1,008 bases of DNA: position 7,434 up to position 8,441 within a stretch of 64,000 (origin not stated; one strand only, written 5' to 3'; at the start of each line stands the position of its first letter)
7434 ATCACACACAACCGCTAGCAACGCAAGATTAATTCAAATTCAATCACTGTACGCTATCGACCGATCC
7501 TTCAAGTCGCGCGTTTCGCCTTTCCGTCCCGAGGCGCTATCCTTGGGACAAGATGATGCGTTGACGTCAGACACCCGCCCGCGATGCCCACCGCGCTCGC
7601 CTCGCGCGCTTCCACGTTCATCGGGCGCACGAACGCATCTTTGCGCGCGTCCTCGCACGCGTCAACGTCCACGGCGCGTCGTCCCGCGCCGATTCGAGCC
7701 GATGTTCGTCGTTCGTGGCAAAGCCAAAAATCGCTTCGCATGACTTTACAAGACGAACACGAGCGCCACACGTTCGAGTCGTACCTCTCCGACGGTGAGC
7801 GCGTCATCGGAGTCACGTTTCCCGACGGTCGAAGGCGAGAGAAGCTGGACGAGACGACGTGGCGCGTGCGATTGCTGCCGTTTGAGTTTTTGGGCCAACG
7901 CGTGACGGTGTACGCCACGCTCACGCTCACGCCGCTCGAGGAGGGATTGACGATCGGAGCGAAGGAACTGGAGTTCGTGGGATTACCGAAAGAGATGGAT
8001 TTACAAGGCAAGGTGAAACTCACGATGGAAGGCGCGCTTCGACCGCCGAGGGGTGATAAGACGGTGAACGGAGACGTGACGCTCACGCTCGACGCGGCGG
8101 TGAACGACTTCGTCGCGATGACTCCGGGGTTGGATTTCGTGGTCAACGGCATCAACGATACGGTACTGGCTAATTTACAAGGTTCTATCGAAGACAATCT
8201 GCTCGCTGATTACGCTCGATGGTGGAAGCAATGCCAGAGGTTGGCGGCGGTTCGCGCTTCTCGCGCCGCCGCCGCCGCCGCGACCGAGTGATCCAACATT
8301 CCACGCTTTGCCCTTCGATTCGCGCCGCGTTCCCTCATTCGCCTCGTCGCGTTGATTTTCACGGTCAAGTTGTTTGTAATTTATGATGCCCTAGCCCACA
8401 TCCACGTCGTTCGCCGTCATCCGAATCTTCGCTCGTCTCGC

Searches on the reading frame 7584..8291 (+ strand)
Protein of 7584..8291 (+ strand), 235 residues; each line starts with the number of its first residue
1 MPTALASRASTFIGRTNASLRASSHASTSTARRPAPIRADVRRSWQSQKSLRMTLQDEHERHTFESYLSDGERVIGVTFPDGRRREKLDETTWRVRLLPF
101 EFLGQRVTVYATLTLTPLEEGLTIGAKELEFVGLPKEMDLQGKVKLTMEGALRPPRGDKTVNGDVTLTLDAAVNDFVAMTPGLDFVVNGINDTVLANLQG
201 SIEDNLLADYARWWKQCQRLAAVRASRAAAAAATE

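Call 4: search_protein_families(library=pfam, proteins=[window:7584-8291:+])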
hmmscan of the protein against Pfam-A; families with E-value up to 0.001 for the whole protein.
window:7584-8291:+ (235 aa): 1 family
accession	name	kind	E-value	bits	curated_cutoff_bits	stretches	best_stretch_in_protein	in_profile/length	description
PF09366.15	DUF1997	-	2.8e-26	92.9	27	1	63-213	1-152/153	Protein of unknown function (DUF1997)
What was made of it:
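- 7584..8291 (+): DUF1997 protein gene. It is the last member of the block conserved across genera. Pfam DUF1997 E 3e-26 (call 4).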
